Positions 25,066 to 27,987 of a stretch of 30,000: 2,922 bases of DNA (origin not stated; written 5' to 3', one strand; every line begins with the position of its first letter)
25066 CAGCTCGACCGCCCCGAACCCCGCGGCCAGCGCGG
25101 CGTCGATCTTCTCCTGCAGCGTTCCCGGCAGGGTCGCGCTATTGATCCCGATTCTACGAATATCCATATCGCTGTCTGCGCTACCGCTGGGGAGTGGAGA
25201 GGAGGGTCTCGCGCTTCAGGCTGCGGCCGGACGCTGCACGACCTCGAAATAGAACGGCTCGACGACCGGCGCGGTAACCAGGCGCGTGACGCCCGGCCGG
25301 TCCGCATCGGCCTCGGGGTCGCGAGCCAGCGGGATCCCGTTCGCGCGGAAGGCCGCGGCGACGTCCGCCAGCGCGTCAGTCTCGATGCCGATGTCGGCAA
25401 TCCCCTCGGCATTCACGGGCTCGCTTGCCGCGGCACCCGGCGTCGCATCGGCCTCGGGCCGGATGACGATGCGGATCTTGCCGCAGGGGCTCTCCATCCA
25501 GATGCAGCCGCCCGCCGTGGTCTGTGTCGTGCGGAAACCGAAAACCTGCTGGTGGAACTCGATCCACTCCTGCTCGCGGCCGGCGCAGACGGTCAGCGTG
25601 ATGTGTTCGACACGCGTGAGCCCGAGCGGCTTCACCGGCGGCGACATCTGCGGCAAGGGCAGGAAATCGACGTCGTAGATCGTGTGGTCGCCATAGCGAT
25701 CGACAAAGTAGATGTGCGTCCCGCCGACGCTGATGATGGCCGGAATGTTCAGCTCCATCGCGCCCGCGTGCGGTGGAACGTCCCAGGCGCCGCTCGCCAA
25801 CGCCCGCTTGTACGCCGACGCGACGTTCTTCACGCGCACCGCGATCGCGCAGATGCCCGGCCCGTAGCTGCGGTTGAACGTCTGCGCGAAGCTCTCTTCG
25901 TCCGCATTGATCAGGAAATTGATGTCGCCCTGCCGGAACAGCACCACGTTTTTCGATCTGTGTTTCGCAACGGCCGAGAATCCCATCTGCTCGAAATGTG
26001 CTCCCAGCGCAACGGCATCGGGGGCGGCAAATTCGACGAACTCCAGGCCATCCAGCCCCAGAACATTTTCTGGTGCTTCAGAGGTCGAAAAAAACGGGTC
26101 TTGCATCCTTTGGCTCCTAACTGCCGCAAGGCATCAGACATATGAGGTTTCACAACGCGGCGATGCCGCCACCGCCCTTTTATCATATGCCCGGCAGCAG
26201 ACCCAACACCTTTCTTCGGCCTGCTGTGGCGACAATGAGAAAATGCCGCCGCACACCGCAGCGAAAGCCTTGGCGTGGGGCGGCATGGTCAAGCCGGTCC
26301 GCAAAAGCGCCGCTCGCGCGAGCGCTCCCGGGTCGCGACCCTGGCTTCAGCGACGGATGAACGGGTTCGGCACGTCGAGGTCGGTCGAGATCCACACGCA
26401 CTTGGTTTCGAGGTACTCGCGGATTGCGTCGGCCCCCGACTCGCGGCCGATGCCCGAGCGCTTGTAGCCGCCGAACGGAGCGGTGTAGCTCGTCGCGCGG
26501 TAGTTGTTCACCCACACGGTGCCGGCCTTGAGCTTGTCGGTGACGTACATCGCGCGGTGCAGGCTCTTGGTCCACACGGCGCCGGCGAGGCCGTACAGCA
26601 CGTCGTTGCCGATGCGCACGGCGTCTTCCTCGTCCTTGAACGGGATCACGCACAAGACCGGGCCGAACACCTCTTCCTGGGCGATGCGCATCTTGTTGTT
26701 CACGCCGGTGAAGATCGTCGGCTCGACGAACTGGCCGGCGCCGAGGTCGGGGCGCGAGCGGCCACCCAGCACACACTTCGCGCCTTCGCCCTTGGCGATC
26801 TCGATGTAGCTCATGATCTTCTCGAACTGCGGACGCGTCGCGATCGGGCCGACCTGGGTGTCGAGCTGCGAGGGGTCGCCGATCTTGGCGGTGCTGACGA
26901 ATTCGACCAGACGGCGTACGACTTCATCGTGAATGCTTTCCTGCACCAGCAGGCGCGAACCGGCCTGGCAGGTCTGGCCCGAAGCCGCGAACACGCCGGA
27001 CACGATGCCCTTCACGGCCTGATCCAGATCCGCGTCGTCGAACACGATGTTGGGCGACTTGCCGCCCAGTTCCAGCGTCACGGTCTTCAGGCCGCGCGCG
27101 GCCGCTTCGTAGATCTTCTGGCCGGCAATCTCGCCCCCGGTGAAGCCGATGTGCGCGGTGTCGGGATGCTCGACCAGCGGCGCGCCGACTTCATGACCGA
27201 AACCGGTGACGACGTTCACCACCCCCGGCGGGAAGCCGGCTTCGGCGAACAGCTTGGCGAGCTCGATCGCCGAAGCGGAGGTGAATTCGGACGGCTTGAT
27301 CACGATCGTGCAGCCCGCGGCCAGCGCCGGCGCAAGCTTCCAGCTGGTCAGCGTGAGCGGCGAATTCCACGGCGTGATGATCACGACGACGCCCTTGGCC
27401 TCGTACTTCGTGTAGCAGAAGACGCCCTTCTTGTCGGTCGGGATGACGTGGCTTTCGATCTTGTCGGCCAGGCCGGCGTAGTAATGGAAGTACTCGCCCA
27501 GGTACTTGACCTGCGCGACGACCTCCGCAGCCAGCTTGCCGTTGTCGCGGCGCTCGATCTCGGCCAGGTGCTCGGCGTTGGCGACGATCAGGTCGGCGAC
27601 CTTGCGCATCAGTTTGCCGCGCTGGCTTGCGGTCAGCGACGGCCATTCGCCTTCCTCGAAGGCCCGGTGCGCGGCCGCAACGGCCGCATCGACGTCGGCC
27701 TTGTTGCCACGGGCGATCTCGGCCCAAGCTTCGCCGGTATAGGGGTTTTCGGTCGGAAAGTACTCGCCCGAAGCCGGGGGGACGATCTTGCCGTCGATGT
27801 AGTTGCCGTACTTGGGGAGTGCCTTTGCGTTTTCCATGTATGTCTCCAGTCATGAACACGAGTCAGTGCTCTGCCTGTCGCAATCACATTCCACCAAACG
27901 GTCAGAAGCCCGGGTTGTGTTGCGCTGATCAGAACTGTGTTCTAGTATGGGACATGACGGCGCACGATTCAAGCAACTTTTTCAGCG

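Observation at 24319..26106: QsuB/QuiC-type dehydratase split into two genes in inverted order, with a degenerate HPPD-like partner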

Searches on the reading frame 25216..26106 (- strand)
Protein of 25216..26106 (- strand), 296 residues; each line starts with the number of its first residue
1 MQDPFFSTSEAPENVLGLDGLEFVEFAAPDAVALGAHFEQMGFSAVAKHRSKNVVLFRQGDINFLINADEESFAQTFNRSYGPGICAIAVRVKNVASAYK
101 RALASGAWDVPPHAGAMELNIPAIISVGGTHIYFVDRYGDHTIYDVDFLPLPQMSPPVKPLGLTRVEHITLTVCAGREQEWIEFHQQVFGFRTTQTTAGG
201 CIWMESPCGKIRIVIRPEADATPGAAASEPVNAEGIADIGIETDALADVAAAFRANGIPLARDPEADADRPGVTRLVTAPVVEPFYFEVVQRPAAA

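Call 3: search_protein_families(library=pfam, proteins=[window:25216-26106:-], max_evalue=0.01)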
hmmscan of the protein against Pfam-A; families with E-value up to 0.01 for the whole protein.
window:25216-26106:- (296 aa): 3 families
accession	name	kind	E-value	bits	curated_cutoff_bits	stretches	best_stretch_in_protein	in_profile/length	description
PF14696.12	Glyoxalase_5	-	1.8e-53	180.9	27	1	13-148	2-138/139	Hydroxyphenylpyruvate dioxygenase, HPPD, N-terminal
PF00903.31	Glyoxalase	-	2.2e-06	28.5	20.6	1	167-268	3-103/121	Glyoxalase/Bleomycin resistance protein/Dioxygenase superfamily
PF13669.12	Glyoxalase_4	-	0.00013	22.6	27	0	202-268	39-102/109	Glyoxalase/Bleomycin resistance protein/Dioxygenase superfamily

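Call 4: search_protein_families(library=ncbifam, proteins=[window:25216-26106:-], max_evalue=0.01)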
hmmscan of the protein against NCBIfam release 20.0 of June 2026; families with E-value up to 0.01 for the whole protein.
window:25216-26106:- (296 aa): 3 families
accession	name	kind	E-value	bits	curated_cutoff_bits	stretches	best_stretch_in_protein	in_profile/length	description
NF042435.1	DhshikDhtase_QuiC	equivalog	5.2e-37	127.6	1200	1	11-244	287-528/635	3-dehydroshikimate dehydratase QuiC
TIGR01263.1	4HPPD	equivalog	7.6e-34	117.7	277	1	20-259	2-262/353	4-hydroxyphenylpyruvate dioxygenase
TIGR03081.1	metmalonyl_epim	equivalog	0.0026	18.3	114.95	0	24-106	5-95/129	methylmalonyl-CoA epimerase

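Call 7: search_solved_structures(query=window:25216-26106:-, max_evalue=0.001, show_alignments=3)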
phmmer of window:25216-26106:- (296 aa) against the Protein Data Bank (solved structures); distinct sequences matched with E-value up to 0.001: 6.
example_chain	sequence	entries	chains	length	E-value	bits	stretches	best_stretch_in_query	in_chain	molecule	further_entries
1cjx_A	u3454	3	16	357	4.3e-48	167.5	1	12-258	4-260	4-HYDROXYPHENYLPYRUVATE DIOXYGENASE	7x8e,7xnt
9qmf_A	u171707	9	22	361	2.3e-44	155.3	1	9-258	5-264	4-hydroxyphenylpyruvate dioxygenase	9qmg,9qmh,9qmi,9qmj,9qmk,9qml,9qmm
5hmq_A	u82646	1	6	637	6.6e-35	124.2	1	13-264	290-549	4-hydroxyphenylpyruvate dioxygenase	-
2r5v_A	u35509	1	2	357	2.4e-06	30.5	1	38-270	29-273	PCZA361.1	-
1t47_A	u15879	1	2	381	9.8e-06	28.5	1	79-206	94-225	4-hydroxyphenylpyruvate dioxygenase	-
7yvv_A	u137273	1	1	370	0.00034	23.4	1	77-259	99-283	4-hydroxyphenylpyruvate dioxygenase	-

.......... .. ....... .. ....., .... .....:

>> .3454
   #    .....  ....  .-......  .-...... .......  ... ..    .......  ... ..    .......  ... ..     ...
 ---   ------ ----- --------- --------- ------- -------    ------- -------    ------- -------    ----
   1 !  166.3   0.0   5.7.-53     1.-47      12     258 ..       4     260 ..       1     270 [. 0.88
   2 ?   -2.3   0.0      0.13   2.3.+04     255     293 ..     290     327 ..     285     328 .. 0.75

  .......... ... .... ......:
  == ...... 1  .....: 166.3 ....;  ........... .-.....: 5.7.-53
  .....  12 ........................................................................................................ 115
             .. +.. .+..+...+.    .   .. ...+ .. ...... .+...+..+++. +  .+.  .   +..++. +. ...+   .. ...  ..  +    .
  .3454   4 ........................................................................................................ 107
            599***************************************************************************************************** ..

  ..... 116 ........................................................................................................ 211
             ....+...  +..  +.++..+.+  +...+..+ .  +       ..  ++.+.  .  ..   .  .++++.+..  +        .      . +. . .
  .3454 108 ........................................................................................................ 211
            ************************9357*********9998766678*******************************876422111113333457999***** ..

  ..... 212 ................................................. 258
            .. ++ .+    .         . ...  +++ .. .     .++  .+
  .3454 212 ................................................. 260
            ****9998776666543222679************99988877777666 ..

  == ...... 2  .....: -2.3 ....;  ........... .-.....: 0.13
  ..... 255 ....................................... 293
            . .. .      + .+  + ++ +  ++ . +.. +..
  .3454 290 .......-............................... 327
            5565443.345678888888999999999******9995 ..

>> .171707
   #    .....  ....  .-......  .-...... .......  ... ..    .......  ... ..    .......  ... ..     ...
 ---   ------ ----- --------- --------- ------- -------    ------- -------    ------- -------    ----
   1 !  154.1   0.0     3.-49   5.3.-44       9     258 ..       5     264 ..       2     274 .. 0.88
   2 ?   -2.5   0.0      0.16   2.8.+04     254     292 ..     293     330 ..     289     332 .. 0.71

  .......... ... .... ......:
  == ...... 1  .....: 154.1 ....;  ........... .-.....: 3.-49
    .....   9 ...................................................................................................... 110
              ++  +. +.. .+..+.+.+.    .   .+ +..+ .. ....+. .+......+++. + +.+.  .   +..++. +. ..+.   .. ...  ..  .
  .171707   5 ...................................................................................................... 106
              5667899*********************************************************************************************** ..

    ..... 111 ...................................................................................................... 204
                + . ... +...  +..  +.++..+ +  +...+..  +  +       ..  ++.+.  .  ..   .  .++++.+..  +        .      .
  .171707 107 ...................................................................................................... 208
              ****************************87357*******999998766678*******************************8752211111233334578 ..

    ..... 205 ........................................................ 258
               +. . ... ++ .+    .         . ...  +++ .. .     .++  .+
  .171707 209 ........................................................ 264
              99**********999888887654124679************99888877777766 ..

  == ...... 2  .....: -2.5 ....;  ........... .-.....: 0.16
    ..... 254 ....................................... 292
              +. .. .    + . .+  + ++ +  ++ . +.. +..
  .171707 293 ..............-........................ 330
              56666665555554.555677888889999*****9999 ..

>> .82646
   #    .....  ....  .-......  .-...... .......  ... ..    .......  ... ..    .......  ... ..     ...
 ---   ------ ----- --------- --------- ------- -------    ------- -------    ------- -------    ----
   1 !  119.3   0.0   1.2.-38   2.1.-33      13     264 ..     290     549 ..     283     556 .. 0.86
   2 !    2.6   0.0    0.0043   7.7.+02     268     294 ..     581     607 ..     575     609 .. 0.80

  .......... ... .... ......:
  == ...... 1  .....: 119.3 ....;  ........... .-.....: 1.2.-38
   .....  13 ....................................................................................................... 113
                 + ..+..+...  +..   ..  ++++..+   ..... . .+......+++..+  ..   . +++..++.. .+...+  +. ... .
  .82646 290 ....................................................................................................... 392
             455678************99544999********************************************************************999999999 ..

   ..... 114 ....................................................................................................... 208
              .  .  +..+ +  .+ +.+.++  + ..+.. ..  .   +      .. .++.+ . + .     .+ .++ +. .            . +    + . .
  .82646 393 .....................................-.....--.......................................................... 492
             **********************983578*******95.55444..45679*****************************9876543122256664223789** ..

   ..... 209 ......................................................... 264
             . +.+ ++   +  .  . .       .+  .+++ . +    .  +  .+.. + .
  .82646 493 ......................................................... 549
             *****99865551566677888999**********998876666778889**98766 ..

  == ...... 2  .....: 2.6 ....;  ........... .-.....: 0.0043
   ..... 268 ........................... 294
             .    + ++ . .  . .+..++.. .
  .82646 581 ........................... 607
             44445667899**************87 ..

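Call 9: find_homologous_proteins(query=window:25216-26106:-, max_evalue=0.00001)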
Query window:25216-26106:- (296 aa): 1787 proteins with E <= 0.00001 among 6357 candidates; the best 120 are listed.
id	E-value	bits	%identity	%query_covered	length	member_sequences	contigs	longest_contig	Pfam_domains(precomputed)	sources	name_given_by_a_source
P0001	1.5e-196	670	100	100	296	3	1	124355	PF14696.13,PF00903.32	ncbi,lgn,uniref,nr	ncbi:4-hydroxyphenylpyruvate dioxygenase family protein [Aromatoleum diolicum]|uniref:4-hydroxypheny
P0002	5.8e-185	632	94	100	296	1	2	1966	PF14696.13,PF00903.32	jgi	-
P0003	1.1e-157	542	79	99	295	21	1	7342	PF14696.13,PF00903.32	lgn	-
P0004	1.2e-152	526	77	100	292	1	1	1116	PF13669.13,PF14696.13,PF00903.32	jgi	jgi:4-hydroxyphenylpyruvate dioxygenase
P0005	3.7e-152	524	78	99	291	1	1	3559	PF14696.13,PF00903.32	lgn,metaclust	metaclust:status=active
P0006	9.2e-151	519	77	99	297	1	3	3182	PF13669.13,PF14696.13,PF00903.32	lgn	-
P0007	1.3e-148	512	76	100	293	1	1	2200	PF14696.13,PF00903.32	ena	-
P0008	7.2e-147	507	75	99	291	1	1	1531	PF14696.13,PF00903.32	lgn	-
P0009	4.8e-144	497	78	94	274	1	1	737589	PF14696.13,PF00903.32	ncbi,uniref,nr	ncbi:4-hydroxyphenylpyruvate dioxygenase family protein [Azoarcus sp. KH32C]|uniref:4-hydroxyphenylp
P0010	8.9e-82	293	55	57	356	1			PF13669.13,PF14696.13,PF00903.32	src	-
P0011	4.5e-77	277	46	99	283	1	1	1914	PF14696.13,PF00903.32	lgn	-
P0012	9.0e-73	263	43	94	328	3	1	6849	PF13669.13,PF14696.13,PF00903.32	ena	-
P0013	2.6e-72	262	45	94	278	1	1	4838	PF14696.13,PF00903.32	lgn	-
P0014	1.8e-70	256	43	99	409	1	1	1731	PF13468.13,PF13669.13,PF14696.13,PF00903.32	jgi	jgi:4-hydroxyphenylpyruvate dioxygenase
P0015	3.1e-70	255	43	97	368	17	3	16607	PF13669.13,PF14696.13,PF00903.32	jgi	jgi:4-hydroxyphenylpyruvate dioxygenase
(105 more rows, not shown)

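Call 64: predict_structure(alignment_id=A2)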
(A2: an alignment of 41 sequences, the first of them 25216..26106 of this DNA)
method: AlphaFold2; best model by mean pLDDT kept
length: 296 residues; sequences in the alignment: 41
mean_pLDDT: 86.4   pTM: 0.86
mean pLDDT of the five models: 86.4, 85.6, 84.7, 84.6, 83.1
residues with pLDDT >= 90: 185; 70-90: 74; 50-70: 16; < 50: 21
segments of 3 or more residues with pLDDT < 50: 1-10, 221-230
pLDDT, mean of each block of 10 residues (from residue 1): 40 82 93 95 94 92 93 87 93 93 92 64 91 85 85 82 96 92 95 92 95 87 43 85 96 96 92 93 91 73
secondary structure, 60 per line:
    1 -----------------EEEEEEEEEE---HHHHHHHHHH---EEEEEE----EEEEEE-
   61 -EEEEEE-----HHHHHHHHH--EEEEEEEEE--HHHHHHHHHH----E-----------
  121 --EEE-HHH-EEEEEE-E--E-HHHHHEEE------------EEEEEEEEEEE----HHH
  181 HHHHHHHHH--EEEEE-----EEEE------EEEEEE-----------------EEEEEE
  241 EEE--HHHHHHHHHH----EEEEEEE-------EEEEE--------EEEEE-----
elements in order: E18-27 H31-40 E44-49 E54-59 E62-67 H73-81 E84-92 H95-104 E123-125 E131-136 H143-147 E148-150 E163-173 H178-189 E192-196 E202-205 E212-217 E235-243 H246-255 E260-266 E274-278 E287-291

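Call 66: fold_search(model_id=the predicted structure, library=pdb)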
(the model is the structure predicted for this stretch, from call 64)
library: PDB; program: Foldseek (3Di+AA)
matches with E <= 10: 660; with E <= 0.001: 233
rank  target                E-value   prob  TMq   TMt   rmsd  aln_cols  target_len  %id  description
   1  7x8e_D                1.7e-30  1.00  0.83  0.73   3.8       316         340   34  Crystal structure of PfHPPD-Y13287 complex (released 2022-06-01)
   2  7xnt_A                3.4e-30  1.00  0.81  0.71   4.2       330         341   33  Crystal structure of PfHPPD-Y13161 complex (released 2022-12-14)
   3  9qmf_D                3.6e-30  1.00  0.80  0.71   3.8       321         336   31  Pseudomonas putida 4-hydroxyphenylpyruvate dioxygenase in complex with Tembotrione (Mn) (released 2026-04-08)
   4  7x8e_A                3.8e-30  1.00  0.83  0.73   3.7       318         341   33  Crystal structure of PfHPPD-Y13287 complex (released 2022-06-01)
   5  7xnt_B                4.8e-30  1.00  0.82  0.75   4.1       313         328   34  Crystal structure of PfHPPD-Y13161 complex (released 2022-12-14)
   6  7x8e_B                6.1e-30  1.00  0.84  0.73   3.5       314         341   32  Crystal structure of PfHPPD-Y13287 complex (released 2022-06-01)
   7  7x8e_G                6.5e-30  1.00  0.81  0.72   3.6       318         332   34  Crystal structure of PfHPPD-Y13287 complex (released 2022-06-01)
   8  1cjx_A                9.3e-30  1.00  0.81  0.69   4.5       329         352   33  CRYSTAL STRUCTURE OF PSEUDOMONAS FLUORESCENS HPPD (released 2000-04-26)
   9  7x8e_F                1.1e-29  1.00  0.82  0.72   3.7       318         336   34  Crystal structure of PfHPPD-Y13287 complex (released 2022-06-01)
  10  9qmn_B                1.4e-29  1.00  0.80  0.72   3.8       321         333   31  Pseudomonas putida 4-hydroxyphenylpyruvate dioxygenase in complex with Manganese (released 2026-04-08)
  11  7x8e_E                2.4e-29  1.00  0.81  0.72   3.9       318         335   34  Crystal structure of PfHPPD-Y13287 complex (released 2022-06-01)
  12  7xnt_C                2.9e-29  1.00  0.81  0.75   3.9       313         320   34  Crystal structure of PfHPPD-Y13161 complex (released 2022-12-14)
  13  9qmf_B                5.2e-29  1.00  0.80  0.72   3.8       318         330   31  Pseudomonas putida 4-hydroxyphenylpyruvate dioxygenase in complex with Tembotrione (Mn) (released 2026-04-08)
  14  9qmf_C                5.5e-29  1.00  0.80  0.70   3.8       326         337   31  Pseudomonas putida 4-hydroxyphenylpyruvate dioxygenase in complex with Tembotrione (Mn) (released 2026-04-08)
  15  9qmi_A                7.4e-29  1.00  0.80  0.71   3.9       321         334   31  Pseudomonas putida 4-hydroxyphenylpyruvate dioxygenase in complex with Sulcotrione (Mn) (released 2026-04-08)
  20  5hmq_C                8.5e-27  1.00  0.81  0.41   4.3       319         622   30  xylose isomerase-like TIM barrel/4-hydroxyphenylpyruvate dioxygenase fusion protein (released 2016-10-19)
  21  5hmq_D                1.8e-26  1.00  0.82  0.41   3.5       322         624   30  xylose isomerase-like TIM barrel/4-hydroxyphenylpyruvate dioxygenase fusion protein (released 2016-10-19)
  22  5hmq_A                1.9e-26  1.00  0.80  0.40   4.1       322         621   29  xylose isomerase-like TIM barrel/4-hydroxyphenylpyruvate dioxygenase fusion protein (released 2016-10-19)
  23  5hmq_F                5.3e-26  1.00  0.80  0.40   4.2       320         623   29  xylose isomerase-like TIM barrel/4-hydroxyphenylpyruvate dioxygenase fusion protein (released 2016-10-19)
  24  5hmq_E                1.1e-25  1.00  0.80  0.40   4.2       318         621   30  xylose isomerase-like TIM barrel/4-hydroxyphenylpyruvate dioxygenase fusion protein (released 2016-10-19)
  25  5hmq_B                2.2e-25  1.00  0.80  0.40   4.3       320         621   29  xylose isomerase-like TIM barrel/4-hydroxyphenylpyruvate dioxygenase fusion protein (released 2016-10-19)
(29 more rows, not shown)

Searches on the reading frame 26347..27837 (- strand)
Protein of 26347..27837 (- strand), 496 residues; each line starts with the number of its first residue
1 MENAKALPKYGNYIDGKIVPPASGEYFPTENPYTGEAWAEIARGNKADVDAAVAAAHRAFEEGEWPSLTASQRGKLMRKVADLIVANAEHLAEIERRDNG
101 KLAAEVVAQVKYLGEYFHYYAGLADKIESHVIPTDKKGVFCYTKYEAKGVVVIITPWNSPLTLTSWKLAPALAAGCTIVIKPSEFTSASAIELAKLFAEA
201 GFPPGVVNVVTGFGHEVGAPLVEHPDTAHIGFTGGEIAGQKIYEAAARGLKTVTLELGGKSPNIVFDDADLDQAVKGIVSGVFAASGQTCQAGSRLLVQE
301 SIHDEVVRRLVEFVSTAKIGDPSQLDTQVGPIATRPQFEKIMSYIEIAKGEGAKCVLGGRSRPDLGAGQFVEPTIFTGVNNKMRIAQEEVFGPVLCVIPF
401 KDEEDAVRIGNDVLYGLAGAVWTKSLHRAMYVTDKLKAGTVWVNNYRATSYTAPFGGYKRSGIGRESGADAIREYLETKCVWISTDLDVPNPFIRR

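Call 3: search_protein_families(library=pfam, proteins=[window:26347-27837:-], max_evalue=0.01)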
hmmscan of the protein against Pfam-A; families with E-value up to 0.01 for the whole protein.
window:26347-27837:- (496 aa): 1 family
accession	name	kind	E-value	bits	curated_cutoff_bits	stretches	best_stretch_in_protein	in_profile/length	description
PF00171.27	Aldedh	-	1.8e-178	594.3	23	1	22-481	5-461/461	Aldehyde dehydrogenase family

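Call 4: search_protein_families(library=ncbifam, proteins=[window:26347-27837:-], max_evalue=0.01)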
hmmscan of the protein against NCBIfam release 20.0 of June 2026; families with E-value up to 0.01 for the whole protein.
window:26347-27837:- (496 aa): 43 families (the best 25 are shown)
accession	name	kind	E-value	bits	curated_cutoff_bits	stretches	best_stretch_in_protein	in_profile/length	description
TIGR01804.1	BADH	equivalog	3.8e-159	530.1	668.6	1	13-479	1-467/467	betaine-aldehyde dehydrogenase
TIGR02299.1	HpaE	equivalog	9e-159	529.1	638.35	1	12-486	3-479/488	5-carboxymethyl-2-hydroxymuconate semialdehyde dehydrogenase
NF009725.0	PRK13252.1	equivalog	5.4e-148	493.4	593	1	7-484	4-480/488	betaine-aldehyde dehydrogenase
NF045736.1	PaDhStyDRhodo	equivalog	1.5e-137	459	800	1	13-483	6-477/479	phenylacetaldehyde dehydrogenase StyD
NF010000.0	PRK13473.1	subfamily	1.1e-134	449.6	615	1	12-483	5-472/475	aminobutyraldehyde dehydrogenase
NF045735.1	PaDhStyDPseudo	equivalog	1.5e-132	442.7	850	1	13-483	6-481/483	phenylacetaldehyde dehydrogenase StyD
NF050026.1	AcaldDHExaC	equivalog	2.9e-132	441.8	900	1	9-486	15-496/503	acetaldehyde dehydrogenase ExaC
TIGR03216.1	OH_muco_semi_DH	equivalog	1.9e-123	412.6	693.25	1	12-483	3-479/481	2-hydroxymuconic semialdehyde dehydrogenase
NF007352.0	PRK09847.1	equivalog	1.1e-121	406.8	850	1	13-485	23-493/495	aldehyde dehydrogenase PuuC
NF042993.1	AlphKGSA_gudD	equivalog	6e-121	404.5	770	1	9-483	3-480/481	alpha-ketoglutaric semialdehyde dehydrogenase GucD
TIGR01780.1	SSADH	subfamily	1.8e-119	399.5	646.35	1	30-479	2-448/448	succinate-semialdehyde dehydrogenase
NF052305.1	DioxValDhHalo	equivalog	2.6e-117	392.7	750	1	9-482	4-480/483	2,5-dioxovalerate dehydrogenase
NF006916.0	PRK09407.1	equivalog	2.5e-115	386.1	521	1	23-481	32-490/526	succinic semialdehyde dehydrogenase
NF007497.0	PRK10090.1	equivalog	6.9e-113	378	500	1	9-485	6-479/480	aldehyde dehydrogenase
TIGR04284.1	aldehy_Rv0768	hypoth_equivalog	8e-112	374.6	775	1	13-481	4-476/480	aldehyde dehydrogenase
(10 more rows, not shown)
